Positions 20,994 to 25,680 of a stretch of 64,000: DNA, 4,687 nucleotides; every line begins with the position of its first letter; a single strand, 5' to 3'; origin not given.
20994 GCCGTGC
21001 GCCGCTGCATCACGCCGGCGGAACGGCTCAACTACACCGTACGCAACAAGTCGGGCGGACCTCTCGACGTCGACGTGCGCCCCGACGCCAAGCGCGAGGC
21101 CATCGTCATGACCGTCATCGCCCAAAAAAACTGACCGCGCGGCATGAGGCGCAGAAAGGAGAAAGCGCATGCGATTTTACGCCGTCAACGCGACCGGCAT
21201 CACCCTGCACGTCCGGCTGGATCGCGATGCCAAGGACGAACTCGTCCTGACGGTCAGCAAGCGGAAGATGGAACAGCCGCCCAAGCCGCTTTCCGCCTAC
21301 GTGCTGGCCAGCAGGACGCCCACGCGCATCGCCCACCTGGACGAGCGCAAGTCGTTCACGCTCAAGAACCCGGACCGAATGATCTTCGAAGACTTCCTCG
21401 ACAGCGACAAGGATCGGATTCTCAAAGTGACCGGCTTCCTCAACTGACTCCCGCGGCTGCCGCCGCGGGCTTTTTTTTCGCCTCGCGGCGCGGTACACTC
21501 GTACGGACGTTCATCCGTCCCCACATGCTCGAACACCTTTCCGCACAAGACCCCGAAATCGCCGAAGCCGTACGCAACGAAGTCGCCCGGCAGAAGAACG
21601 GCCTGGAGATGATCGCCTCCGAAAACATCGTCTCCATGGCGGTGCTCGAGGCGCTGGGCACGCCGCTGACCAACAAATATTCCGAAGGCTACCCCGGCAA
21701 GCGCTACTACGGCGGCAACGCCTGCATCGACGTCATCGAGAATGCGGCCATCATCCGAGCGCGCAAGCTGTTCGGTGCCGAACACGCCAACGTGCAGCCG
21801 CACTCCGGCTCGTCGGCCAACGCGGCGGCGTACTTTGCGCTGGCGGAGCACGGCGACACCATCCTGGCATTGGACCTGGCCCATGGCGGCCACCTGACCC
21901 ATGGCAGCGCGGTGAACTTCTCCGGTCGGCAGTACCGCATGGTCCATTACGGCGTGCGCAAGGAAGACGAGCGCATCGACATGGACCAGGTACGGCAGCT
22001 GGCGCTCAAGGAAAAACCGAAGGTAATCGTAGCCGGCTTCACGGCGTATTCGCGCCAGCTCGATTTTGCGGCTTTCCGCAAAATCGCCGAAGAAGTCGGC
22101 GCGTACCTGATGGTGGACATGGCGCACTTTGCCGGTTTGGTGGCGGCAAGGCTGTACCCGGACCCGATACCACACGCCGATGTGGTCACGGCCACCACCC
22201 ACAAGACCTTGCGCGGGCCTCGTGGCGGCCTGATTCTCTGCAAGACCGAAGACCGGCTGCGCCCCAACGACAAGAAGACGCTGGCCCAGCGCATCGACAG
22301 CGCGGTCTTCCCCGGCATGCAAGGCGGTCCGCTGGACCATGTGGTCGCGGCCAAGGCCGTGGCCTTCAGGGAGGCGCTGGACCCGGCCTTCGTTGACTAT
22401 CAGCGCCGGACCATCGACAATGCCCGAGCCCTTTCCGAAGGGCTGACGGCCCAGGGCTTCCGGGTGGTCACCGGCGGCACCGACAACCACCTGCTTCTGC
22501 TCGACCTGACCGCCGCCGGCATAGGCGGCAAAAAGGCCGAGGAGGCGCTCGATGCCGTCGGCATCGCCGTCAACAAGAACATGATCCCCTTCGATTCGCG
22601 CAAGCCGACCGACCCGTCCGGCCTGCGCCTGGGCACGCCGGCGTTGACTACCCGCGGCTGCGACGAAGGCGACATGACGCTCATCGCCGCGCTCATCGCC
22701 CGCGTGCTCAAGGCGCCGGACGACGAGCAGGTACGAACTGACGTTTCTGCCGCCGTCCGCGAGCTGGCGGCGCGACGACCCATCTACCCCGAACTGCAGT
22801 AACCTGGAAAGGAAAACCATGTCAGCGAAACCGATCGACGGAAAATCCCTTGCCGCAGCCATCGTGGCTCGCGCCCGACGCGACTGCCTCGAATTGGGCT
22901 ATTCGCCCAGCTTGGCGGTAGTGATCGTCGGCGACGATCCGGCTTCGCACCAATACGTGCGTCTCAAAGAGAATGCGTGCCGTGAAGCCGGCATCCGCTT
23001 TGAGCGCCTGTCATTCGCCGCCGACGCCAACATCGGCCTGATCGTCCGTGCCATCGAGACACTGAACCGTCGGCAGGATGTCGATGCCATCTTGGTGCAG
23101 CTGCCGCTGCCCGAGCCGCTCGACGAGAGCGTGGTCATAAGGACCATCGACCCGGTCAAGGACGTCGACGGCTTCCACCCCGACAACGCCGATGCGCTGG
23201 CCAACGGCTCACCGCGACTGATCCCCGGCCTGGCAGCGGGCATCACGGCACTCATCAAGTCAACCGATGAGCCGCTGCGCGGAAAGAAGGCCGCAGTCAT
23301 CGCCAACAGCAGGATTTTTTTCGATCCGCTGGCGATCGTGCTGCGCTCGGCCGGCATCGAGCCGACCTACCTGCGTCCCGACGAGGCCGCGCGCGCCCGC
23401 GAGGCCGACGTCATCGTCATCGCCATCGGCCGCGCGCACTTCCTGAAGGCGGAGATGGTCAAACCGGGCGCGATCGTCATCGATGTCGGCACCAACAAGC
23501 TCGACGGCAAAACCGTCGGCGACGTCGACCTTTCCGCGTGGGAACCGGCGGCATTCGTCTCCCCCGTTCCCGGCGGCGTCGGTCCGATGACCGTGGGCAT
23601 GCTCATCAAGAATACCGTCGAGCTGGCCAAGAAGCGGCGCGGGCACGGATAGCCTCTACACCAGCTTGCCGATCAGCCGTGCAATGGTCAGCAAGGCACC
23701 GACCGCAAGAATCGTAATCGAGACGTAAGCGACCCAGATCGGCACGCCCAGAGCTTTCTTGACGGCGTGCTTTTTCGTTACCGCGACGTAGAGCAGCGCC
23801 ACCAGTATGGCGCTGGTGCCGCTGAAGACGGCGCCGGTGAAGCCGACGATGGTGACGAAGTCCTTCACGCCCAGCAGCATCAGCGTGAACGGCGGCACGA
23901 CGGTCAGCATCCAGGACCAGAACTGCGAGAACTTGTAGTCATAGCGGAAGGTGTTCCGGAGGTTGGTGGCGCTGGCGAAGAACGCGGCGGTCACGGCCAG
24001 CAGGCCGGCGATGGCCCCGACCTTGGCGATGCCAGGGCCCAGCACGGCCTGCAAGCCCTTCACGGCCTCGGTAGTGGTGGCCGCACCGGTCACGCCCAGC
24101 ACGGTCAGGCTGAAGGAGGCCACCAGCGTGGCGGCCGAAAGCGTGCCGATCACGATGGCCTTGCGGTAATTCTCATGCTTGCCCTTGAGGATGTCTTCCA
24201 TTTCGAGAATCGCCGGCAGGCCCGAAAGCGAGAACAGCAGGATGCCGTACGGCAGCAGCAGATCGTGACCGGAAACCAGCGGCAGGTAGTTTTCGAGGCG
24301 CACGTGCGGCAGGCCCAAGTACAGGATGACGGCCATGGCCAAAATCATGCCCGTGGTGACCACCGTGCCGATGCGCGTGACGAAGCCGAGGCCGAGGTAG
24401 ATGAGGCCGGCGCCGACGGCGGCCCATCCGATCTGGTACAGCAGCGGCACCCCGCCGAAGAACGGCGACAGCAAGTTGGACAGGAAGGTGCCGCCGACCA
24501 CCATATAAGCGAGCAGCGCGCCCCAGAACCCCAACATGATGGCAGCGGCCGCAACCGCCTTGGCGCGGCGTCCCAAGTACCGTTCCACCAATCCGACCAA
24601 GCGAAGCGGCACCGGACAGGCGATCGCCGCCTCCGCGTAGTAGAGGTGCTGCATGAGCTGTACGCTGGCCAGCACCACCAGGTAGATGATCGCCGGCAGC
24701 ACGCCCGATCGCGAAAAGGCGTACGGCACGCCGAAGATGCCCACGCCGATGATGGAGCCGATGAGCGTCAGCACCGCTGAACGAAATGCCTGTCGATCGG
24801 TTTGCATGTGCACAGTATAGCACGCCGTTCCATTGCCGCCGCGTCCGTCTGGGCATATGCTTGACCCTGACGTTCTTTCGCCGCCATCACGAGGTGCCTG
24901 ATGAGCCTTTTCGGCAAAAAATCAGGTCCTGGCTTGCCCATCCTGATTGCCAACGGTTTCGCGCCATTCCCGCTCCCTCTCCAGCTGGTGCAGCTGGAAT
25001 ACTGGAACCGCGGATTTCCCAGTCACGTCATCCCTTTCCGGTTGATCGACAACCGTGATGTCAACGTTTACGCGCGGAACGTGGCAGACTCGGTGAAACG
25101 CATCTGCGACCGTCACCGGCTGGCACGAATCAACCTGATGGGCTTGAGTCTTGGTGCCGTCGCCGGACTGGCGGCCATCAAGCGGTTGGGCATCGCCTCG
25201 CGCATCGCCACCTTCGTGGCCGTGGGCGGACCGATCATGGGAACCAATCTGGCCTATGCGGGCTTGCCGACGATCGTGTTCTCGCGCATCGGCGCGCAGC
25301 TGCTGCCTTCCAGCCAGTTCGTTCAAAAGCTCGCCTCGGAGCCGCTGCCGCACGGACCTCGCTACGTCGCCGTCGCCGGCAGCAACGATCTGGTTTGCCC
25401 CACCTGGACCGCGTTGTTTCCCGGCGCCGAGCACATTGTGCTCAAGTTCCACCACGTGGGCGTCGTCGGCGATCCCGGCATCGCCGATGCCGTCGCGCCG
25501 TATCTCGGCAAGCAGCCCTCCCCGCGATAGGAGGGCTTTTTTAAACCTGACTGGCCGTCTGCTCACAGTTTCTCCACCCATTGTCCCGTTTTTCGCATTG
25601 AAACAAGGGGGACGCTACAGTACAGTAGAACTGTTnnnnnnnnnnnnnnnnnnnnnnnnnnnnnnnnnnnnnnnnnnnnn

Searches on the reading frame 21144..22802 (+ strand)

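Call 49: search_protein_families(library=pfam, proteins=[window:21144-22802:+], max_evalue=0.001)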
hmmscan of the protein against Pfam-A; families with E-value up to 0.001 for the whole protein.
window:21144-22802:+ (552 aa): 3 families
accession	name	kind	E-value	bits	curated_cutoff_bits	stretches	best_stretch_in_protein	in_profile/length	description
PF00464.25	SHMT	-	1.4e-160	534.7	27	1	132-518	1-399/399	Serine hydroxymethyltransferase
PF01212.27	Beta_elim_lyase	-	8.6e-09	35.6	27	1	205-474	40-270/288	Beta-eliminating lyase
PF00155.27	Aminotran_1_2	-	1.2e-08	35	19.7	1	209-507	54-355/361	Aminotransferase class I and II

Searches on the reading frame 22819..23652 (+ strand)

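Call 49: search_protein_families(library=pfam, proteins=[window:22819-23652:+], max_evalue=0.001)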
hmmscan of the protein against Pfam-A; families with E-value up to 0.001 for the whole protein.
window:22819-23652:+ (277 aa): 2 families
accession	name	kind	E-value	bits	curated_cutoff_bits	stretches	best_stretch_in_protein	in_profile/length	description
PF02882.25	THF_DHG_CYH_C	-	1.9e-41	141.5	27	1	120-273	1-159/160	Tetrahydrofolate dehydrogenase/cyclohydrolase, NAD(P)-binding domain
PF00763.28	THF_DHG_CYH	-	6.5e-31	107.4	32.8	1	6-117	1-115/115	Tetrahydrofolate dehydrogenase/cyclohydrolase, catalytic domain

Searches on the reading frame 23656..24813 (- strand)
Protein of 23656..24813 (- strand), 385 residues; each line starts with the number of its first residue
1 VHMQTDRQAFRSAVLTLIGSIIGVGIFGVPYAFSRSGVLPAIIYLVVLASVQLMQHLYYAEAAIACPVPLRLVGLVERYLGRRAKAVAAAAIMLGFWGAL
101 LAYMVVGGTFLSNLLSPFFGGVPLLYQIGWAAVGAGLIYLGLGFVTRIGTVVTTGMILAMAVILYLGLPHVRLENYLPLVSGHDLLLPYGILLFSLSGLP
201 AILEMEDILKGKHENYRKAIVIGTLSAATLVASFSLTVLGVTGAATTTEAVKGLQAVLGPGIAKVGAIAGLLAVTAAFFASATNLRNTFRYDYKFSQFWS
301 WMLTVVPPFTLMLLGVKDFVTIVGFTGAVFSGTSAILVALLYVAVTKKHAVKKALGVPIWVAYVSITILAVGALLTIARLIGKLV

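Call 49: search_protein_families(library=pfam, proteins=[window:23656-24813:-], max_evalue=0.001)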
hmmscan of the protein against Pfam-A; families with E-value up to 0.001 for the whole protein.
window:23656-24813:- (385 aa): 3 families
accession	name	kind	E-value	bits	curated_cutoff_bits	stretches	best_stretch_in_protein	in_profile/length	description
PF03222.19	Trp_Tyr_perm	-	2.6e-20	73.4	22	1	11-352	6-368/393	Tryptophan/tyrosine permease family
PF01490.24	Aa_trans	-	1e-09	38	25.6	1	10-378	5-406/410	Transmembrane amino acid transporter protein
PF13520.12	AA_permease_2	-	1.6e-05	24.4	27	1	11-270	4-273/427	Amino acid permease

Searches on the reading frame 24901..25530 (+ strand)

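Call 49: search_protein_families(library=pfam, proteins=[window:24901-25530:+], max_evalue=0.001)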
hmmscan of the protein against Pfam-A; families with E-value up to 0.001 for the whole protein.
window:24901-25530:+ (209 aa): 1 family
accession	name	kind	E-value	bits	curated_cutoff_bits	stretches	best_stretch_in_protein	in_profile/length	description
PF02089.21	Palm_thioest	-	0.00019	21.7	26.8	1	54-116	47-114/254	Palmitoyl protein thioesterase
